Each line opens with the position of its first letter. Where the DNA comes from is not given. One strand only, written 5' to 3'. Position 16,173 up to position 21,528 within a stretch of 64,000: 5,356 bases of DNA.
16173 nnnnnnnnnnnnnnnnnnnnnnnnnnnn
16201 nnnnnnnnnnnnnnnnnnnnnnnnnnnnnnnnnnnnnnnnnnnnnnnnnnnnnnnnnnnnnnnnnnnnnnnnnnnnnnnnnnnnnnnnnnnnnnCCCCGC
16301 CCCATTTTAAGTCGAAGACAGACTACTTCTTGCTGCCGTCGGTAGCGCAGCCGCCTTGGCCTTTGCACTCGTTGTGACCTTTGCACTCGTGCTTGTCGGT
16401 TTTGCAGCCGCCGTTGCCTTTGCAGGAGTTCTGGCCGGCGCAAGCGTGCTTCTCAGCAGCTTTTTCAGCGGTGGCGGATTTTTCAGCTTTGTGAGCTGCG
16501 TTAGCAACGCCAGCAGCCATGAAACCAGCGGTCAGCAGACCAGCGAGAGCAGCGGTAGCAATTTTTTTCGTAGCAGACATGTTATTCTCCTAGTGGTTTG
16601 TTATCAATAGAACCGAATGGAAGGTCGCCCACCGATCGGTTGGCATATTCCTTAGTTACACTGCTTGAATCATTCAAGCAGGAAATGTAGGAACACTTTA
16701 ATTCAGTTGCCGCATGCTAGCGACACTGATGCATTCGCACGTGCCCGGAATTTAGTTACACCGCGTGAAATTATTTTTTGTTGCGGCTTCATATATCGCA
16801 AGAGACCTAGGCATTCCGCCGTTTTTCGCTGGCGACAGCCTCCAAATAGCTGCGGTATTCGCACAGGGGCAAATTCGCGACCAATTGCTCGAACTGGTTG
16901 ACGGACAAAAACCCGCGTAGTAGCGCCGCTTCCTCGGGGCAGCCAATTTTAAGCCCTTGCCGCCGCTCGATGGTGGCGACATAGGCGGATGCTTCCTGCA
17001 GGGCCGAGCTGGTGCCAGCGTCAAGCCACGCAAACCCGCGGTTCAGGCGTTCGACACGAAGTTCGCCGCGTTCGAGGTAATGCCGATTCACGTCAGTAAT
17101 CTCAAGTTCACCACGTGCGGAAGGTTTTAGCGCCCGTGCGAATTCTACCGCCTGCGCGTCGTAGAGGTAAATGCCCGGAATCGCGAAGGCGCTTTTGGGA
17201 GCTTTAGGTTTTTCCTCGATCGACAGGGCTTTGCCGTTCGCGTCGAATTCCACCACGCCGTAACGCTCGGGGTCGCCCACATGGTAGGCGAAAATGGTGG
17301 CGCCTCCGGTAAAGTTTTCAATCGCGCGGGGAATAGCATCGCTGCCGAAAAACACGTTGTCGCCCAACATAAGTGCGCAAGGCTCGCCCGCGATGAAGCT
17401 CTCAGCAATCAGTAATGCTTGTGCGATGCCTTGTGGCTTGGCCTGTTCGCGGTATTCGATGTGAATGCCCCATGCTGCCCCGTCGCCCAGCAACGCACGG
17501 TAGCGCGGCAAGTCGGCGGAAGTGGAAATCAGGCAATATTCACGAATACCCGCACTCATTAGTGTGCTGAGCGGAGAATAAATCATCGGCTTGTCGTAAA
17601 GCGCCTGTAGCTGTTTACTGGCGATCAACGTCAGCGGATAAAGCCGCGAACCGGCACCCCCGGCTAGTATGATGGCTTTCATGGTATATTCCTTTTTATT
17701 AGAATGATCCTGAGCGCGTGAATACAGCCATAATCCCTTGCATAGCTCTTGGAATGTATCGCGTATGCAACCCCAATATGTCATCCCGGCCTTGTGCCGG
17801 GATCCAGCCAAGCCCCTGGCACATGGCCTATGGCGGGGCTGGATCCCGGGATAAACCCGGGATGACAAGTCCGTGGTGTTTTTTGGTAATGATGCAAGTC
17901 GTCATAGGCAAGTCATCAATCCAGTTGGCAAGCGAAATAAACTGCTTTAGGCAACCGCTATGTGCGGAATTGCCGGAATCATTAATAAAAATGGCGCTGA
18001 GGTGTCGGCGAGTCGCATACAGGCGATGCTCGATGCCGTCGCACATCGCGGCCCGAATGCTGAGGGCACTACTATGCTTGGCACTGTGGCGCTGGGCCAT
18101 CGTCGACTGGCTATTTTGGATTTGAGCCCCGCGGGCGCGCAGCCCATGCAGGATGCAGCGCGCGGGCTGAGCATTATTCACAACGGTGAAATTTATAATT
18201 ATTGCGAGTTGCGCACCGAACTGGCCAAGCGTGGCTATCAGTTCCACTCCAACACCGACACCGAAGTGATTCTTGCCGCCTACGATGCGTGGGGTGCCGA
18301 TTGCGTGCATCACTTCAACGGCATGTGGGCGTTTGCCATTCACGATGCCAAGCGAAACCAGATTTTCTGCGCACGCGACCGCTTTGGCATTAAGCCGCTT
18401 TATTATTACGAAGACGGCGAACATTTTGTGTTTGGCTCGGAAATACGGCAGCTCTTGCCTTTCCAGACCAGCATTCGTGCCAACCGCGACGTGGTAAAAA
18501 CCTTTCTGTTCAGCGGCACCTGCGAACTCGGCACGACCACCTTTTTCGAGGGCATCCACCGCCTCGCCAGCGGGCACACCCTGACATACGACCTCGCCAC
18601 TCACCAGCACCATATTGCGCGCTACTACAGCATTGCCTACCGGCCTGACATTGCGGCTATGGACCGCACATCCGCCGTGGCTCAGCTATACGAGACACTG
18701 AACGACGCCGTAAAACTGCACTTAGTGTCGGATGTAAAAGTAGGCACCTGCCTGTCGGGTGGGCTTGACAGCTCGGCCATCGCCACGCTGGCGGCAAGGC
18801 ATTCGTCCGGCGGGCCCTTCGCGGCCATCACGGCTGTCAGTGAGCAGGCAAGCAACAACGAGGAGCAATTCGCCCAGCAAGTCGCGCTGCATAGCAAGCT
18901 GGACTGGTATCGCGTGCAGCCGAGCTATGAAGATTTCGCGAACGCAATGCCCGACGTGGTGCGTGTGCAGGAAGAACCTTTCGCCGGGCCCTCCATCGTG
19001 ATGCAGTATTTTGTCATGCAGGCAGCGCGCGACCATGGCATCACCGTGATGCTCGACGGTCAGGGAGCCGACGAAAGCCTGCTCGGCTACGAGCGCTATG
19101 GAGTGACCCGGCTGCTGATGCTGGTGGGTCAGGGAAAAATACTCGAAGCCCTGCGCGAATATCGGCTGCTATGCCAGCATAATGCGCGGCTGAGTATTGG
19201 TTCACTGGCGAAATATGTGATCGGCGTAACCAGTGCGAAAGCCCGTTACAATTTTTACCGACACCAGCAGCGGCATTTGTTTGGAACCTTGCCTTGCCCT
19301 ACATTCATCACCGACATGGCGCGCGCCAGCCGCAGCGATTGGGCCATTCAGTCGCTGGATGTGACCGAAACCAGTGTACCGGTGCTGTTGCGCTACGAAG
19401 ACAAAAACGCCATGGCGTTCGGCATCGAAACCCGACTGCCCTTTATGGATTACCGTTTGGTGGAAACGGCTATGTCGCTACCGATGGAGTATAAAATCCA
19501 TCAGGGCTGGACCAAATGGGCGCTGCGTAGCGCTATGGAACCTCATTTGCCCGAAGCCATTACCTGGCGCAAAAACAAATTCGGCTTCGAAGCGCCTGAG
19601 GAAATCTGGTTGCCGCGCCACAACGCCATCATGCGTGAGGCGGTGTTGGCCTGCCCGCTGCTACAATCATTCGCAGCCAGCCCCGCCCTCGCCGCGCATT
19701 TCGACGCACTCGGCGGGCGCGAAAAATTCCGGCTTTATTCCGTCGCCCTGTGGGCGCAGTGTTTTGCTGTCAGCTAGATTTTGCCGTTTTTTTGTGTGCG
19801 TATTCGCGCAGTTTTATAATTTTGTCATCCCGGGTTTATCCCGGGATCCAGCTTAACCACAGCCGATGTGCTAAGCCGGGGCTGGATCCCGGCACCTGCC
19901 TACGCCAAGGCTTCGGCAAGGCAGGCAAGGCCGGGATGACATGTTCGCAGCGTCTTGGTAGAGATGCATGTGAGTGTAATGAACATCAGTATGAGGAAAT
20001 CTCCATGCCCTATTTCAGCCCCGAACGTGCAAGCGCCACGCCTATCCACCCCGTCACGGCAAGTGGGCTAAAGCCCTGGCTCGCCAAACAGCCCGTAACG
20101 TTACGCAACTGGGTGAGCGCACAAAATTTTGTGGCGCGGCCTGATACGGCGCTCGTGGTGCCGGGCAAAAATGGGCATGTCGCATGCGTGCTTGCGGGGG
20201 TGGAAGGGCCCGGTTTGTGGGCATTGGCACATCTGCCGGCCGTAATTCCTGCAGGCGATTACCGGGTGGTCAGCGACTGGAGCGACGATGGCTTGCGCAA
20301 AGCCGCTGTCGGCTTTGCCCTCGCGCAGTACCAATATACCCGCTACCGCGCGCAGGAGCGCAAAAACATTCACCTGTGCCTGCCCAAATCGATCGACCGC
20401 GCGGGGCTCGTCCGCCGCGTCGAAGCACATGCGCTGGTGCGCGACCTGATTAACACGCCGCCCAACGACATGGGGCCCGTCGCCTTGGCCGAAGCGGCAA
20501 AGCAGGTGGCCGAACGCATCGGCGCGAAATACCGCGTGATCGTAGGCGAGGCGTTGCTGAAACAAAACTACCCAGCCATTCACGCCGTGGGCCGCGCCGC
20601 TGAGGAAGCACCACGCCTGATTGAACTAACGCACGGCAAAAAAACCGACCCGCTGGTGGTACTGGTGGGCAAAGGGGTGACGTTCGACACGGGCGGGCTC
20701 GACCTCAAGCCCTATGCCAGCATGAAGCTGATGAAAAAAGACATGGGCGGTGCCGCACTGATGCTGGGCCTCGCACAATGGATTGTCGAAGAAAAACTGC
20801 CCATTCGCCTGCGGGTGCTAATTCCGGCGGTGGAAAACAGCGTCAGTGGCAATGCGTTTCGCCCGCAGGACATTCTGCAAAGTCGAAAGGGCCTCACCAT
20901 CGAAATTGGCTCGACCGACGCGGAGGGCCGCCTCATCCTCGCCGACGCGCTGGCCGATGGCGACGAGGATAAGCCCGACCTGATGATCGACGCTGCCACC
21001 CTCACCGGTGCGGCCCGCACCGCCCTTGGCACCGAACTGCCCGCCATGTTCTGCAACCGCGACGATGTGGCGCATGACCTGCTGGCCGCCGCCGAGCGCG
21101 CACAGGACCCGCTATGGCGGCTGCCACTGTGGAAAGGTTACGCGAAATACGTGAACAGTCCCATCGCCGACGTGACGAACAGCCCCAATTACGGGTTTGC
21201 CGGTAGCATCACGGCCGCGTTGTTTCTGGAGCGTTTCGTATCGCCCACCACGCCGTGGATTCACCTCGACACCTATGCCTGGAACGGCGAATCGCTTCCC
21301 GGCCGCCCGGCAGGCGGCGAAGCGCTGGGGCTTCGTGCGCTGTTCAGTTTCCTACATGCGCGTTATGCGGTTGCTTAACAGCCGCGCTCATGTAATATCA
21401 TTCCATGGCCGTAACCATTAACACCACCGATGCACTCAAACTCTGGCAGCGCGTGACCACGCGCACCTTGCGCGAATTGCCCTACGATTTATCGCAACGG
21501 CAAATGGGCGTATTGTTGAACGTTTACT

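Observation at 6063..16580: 10.5-kb single-strand supercluster joining two bufferin-type precursors, MNIO machinery, a quinone reductase fusion, a ketone-body module and a cAMP signalling module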

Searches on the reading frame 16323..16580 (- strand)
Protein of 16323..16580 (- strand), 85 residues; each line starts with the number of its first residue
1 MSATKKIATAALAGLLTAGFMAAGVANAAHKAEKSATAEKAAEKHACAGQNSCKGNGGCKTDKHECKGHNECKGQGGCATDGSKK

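Call 3: search_protein_families(library=pfam, proteins=[window:16323-16580:-], max_evalue=0.01)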
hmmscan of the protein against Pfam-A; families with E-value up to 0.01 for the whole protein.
window:16323-16580:- (85 aa): 0 families

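Call 4: search_protein_families(library=ncbifam, proteins=[window:16323-16580:-], max_evalue=0.01)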
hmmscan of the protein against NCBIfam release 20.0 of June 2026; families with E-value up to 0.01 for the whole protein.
window:16323-16580:- (85 aa): 1 family
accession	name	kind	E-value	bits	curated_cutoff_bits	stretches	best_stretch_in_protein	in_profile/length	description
NF050166.1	Cu_RiPP_BufA2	equivalog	3.3e-14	52.8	60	1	21-79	7-65/79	BufA2 family periplasmic bufferin-type metallophore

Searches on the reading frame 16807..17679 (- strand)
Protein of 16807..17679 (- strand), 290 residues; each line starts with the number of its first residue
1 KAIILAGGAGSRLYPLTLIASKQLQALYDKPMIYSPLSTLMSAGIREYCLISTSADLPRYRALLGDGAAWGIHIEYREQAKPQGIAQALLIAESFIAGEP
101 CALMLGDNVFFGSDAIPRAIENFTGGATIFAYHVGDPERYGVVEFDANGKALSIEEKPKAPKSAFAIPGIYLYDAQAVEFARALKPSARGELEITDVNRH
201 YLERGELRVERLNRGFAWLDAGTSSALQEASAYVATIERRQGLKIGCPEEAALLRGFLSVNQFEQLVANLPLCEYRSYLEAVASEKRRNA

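Call 5: search_protein_families(library=pfam, proteins=[window:16807-17679:-], max_evalue=0.01)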
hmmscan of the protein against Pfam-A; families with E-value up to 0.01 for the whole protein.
window:16807-17679:- (290 aa): 2 families
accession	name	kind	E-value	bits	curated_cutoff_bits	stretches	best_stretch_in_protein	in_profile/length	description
PF00483.29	NTP_transferase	-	1e-60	205.8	21.2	1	1-234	1-242/245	Nucleotidyl transferase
PF12804.13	NTP_transf_3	-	2e-08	35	27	1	2-135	1-125/160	MobA-like NTP transferase domain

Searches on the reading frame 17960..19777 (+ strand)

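Call 5: search_protein_families(library=pfam, proteins=[window:17960-19777:+], max_evalue=0.01)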
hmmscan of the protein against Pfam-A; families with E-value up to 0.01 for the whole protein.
window:17960-19777:+ (605 aa): 5 families
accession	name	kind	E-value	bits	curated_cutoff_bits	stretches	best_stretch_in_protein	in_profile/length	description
PF00733.27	Asn_synthase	-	2.4e-73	248.3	21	1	243-555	2-301/354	Asparagine synthase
PF13537.11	GATase_7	-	5e-47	159.4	25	1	47-166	1-122/123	Glutamine amidotransferase domain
PF13522.11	GATase_6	-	1.3e-44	151.8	27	1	34-161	3-130/130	Glutamine amidotransferase domain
PF12481.13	DUF3700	-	0.0019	18.1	27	1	114-161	124-171/228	Aluminium induced protein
PF02540.23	NAD_synthase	-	0.0043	16.6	21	1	241-331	3-93/242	NAD synthase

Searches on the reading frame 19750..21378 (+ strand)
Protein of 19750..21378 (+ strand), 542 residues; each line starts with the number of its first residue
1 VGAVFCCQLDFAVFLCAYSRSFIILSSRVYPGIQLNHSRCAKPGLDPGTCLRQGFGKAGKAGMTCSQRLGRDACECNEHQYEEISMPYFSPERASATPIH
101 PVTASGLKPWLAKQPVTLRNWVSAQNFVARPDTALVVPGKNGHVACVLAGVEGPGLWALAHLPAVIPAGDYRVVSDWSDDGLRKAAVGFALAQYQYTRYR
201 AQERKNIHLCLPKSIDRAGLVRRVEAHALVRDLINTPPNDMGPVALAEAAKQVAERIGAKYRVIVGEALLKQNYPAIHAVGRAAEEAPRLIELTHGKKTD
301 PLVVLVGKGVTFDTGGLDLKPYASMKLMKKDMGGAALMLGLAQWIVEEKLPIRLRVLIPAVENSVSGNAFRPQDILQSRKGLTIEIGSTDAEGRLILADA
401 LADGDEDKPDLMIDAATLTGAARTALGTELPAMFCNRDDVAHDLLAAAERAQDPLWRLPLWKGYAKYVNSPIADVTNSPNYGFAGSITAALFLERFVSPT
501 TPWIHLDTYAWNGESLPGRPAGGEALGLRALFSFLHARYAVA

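Call 54: search_protein_families(library=pfam, proteins=[window:19750-21378:+], max_evalue=0.00001)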
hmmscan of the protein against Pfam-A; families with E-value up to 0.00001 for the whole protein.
window:19750-21378:+ (542 aa): 2 families
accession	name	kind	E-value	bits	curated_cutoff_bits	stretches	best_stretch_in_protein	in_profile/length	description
PF00883.26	Peptidase_M17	-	3.2e-103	345.7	25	1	229-531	2-309/310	Cytosol aminopeptidase family, catalytic domain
PF21337.3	Peptidase_M17_N_1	-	2.6e-27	95.7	27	1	98-212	2-118/118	M17 aminopeptidase, N-terminal domain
